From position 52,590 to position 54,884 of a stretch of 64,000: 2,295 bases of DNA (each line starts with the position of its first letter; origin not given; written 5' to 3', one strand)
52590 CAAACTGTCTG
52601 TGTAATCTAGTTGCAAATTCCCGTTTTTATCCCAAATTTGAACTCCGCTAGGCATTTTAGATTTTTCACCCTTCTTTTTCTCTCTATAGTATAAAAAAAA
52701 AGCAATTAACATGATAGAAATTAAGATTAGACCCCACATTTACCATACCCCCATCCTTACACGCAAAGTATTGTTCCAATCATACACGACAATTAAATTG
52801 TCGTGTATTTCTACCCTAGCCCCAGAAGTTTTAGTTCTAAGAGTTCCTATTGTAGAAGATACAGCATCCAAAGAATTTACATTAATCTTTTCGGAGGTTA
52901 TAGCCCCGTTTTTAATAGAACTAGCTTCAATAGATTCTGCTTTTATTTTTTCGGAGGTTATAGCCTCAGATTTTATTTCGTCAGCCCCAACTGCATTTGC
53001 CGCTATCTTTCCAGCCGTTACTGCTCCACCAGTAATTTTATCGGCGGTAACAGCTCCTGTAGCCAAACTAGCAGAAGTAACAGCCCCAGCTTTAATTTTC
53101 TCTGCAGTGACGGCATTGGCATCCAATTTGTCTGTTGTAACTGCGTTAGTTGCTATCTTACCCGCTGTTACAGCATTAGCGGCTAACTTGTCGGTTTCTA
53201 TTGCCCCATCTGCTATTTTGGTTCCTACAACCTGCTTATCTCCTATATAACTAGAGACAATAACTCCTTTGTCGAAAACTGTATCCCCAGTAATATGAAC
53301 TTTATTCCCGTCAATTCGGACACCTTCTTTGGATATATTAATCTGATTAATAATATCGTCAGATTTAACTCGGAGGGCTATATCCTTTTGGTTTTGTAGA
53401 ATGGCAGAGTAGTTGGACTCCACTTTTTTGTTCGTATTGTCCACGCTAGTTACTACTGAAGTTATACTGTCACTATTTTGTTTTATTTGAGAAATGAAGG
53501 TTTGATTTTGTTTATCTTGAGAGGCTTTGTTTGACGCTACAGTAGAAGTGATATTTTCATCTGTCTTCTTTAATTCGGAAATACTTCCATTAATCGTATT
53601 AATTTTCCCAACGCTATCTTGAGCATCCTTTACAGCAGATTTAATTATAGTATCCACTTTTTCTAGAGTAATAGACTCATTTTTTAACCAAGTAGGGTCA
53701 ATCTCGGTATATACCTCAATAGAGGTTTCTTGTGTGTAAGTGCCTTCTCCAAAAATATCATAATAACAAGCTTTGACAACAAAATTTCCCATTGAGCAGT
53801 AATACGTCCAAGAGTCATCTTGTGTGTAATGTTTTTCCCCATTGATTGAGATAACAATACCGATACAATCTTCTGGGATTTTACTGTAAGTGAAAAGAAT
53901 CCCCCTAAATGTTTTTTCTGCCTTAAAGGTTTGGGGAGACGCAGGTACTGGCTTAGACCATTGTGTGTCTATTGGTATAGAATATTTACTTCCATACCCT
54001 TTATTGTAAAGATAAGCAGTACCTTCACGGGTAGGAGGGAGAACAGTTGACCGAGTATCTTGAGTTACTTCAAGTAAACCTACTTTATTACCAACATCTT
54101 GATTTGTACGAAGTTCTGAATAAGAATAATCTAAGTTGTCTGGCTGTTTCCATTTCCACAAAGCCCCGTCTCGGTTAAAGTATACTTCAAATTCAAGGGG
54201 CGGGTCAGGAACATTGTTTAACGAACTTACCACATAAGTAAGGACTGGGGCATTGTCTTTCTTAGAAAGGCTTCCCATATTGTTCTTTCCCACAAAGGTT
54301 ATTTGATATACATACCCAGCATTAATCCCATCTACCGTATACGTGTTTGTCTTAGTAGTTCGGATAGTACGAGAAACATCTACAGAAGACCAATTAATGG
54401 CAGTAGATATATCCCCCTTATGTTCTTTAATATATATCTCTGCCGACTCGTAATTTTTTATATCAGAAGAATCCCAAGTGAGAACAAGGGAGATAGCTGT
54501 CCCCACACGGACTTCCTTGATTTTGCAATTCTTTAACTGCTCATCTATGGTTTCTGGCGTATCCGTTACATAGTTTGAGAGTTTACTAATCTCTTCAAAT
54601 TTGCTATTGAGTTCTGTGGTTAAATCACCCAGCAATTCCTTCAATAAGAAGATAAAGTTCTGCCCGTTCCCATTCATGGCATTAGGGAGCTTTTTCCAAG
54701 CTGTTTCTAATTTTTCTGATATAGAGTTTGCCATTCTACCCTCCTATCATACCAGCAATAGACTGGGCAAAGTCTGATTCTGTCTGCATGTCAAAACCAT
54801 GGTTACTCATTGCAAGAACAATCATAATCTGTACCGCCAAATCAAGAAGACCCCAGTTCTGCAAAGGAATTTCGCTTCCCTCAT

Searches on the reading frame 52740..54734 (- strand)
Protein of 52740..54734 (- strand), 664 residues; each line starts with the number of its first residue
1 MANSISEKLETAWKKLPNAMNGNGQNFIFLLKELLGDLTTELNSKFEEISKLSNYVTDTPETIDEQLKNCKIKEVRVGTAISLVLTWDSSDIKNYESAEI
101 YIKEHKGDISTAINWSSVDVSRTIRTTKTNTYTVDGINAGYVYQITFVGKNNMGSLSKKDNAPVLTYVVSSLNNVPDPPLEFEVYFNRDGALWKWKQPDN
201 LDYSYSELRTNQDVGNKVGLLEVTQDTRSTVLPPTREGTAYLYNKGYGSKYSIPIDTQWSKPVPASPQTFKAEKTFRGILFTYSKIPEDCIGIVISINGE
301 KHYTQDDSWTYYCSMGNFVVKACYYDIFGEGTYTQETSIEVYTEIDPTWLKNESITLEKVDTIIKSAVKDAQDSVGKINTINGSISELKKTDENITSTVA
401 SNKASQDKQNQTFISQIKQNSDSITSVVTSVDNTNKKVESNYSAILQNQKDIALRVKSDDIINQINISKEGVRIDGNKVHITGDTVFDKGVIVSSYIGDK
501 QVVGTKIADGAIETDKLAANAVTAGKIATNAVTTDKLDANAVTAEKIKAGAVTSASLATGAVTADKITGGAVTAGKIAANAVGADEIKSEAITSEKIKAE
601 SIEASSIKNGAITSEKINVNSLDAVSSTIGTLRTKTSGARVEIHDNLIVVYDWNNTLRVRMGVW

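Call 37: find_related_loci(query=window:52740-54734:-, collection=viral_contigs, flank=10000)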
Query window:52740-54734:- (664 aa) in viral_contigs; peptide patterns used: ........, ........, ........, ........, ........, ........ (x = any residue, [..] = any of these).
30 stretches matched a pattern; 9 encode a relative of the query (tblastn E <= 1e-3); 9 distinct loci.
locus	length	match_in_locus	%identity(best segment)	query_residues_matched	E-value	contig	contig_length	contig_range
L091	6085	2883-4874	100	1-664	0e+0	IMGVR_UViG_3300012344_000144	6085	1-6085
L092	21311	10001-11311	32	137-519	4e-61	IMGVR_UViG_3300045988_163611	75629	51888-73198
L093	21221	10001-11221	36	140-566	1e-60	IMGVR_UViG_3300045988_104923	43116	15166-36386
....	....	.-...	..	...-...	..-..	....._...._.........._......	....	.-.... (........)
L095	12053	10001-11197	39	140-575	9e-68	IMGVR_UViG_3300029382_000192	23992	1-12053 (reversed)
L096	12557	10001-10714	31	371-614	6e-21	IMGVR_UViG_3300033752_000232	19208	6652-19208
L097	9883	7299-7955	33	371-607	7e-21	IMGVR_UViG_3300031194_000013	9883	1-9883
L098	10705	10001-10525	39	365-527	7e-21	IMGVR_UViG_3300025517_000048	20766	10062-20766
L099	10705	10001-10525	39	365-527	7e-21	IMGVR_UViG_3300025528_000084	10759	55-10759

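Call 47: search_protein_families(library=pfam, proteins=[window:52740-54734:-], max_evalue=0.001)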
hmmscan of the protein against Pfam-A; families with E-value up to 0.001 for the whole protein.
window:52740-54734:- (664 aa): 1 family
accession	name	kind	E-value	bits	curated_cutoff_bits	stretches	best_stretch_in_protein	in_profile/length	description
PF07902.16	Gp58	-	1.4e-05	24.1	34.5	1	364-562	265-456/594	gp58-like protein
